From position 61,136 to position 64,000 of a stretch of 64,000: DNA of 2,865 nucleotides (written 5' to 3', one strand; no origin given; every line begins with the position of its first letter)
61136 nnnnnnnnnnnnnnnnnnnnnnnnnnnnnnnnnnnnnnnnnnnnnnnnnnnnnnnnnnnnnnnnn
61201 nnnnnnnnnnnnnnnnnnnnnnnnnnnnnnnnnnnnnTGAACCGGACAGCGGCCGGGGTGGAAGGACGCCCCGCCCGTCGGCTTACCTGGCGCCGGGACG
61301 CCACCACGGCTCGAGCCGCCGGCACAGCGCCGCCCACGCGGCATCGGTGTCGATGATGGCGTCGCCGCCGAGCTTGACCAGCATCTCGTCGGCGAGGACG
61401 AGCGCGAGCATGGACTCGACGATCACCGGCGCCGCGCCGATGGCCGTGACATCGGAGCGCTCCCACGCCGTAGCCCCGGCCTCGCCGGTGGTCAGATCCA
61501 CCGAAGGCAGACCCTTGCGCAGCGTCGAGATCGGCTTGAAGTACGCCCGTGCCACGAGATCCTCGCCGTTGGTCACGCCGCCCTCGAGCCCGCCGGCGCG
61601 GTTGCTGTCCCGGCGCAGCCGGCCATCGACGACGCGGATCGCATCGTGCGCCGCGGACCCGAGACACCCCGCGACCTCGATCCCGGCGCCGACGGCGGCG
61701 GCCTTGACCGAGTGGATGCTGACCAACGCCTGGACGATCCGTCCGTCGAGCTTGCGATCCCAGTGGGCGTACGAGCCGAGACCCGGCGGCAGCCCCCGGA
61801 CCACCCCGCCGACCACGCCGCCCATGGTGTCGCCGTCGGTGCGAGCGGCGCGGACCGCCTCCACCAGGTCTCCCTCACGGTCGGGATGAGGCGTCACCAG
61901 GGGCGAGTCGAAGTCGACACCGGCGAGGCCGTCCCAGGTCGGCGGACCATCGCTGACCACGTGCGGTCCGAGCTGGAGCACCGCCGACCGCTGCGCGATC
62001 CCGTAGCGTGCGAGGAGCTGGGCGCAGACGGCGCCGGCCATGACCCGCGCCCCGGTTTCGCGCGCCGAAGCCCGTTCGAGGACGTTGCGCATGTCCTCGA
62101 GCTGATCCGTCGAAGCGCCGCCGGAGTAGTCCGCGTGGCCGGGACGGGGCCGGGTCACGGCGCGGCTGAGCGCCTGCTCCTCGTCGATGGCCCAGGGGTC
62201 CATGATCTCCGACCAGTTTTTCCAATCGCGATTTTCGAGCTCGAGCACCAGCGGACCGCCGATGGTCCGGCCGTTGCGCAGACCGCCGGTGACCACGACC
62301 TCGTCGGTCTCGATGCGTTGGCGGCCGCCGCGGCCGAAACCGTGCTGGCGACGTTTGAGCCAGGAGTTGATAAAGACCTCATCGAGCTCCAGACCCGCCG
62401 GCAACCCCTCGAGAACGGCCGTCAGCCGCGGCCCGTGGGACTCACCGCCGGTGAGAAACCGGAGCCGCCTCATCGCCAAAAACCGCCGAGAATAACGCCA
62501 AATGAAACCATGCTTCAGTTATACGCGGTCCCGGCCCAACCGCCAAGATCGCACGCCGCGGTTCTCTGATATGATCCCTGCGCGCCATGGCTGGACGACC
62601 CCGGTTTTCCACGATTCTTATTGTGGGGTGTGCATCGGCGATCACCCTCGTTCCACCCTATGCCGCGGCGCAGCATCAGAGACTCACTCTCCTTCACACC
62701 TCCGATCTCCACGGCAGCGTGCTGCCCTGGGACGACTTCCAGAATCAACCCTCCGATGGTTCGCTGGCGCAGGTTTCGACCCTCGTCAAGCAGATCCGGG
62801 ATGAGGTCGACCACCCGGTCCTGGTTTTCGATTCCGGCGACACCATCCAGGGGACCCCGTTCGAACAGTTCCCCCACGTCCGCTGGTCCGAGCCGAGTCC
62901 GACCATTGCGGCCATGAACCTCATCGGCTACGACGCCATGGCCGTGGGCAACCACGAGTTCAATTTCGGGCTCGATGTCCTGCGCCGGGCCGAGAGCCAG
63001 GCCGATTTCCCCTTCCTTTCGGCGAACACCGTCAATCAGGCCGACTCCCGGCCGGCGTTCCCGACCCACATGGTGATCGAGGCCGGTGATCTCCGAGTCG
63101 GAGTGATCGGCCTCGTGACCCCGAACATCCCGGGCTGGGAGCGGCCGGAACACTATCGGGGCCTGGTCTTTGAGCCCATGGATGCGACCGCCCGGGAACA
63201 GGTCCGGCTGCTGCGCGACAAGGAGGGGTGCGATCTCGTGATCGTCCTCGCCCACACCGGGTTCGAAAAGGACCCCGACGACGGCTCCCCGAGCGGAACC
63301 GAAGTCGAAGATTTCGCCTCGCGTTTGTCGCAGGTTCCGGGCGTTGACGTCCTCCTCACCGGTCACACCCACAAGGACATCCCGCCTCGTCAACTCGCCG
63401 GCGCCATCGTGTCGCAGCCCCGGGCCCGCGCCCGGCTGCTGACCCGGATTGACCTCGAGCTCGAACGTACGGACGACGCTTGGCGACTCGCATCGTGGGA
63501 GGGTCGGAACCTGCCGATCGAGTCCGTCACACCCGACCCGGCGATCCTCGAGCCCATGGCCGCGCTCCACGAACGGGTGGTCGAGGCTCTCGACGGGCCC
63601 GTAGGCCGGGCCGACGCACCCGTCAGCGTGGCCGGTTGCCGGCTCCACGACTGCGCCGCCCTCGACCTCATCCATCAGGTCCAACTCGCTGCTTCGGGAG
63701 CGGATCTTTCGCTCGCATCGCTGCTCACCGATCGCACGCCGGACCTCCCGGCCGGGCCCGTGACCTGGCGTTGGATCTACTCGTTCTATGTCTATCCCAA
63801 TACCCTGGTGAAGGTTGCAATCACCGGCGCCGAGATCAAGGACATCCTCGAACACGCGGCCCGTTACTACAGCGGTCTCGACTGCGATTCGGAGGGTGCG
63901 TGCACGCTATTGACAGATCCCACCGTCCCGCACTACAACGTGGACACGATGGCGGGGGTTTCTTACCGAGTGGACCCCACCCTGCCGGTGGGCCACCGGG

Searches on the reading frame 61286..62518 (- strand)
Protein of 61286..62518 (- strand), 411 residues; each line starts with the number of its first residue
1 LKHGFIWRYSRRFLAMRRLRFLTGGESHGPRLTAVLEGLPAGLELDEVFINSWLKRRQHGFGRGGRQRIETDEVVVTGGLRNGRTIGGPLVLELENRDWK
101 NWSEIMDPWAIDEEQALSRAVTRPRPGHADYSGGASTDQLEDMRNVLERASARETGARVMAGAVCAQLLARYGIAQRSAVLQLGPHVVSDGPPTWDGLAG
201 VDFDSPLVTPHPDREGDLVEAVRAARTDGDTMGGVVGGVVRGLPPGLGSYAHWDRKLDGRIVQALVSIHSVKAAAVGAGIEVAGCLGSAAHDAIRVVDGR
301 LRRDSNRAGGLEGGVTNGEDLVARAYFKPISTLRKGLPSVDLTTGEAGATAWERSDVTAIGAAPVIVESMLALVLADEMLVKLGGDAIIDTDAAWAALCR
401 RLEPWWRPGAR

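Call 36: search_protein_families(library=pfam, proteins=[window:61286-62518:-], max_evalue=0.0001)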
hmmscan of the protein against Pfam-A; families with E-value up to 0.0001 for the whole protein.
window:61286-62518:- (411 aa): 1 family
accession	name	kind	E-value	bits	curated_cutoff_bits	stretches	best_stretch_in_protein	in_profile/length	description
PF01264.26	Chorismate_synt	-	6e-96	321.4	27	1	19-380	1-327/327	Chorismate synthase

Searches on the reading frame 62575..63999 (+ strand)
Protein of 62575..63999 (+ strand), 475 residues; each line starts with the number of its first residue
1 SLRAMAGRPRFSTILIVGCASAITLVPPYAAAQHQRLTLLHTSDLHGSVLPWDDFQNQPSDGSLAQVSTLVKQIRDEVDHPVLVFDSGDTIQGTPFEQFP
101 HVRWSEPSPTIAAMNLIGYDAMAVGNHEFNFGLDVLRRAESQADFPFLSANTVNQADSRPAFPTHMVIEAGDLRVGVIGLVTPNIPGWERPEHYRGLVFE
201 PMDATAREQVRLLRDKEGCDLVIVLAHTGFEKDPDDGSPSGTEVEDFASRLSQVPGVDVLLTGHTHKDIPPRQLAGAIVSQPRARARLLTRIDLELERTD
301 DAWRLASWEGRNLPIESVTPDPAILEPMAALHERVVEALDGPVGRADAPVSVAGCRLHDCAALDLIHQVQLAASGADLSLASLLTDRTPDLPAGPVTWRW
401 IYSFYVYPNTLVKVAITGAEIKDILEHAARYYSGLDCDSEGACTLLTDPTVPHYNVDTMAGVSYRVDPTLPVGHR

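Call 36: search_protein_families(library=pfam, proteins=[window:62575-63999:+], max_evalue=0.0001)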
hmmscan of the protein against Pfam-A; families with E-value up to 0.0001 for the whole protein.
window:62575-63999:+ (475 aa): 2 families
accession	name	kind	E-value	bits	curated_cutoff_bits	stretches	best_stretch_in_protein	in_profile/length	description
PF02872.23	5_nucleotid_C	-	1.8e-17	64.3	23.6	1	343-475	2-119/158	5'-nucleotidase, C-terminal domain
PF00149.33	Metallophos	-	5.5e-14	53.5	21.5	1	38-267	2-190/191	Calcineurin-like phosphoesterase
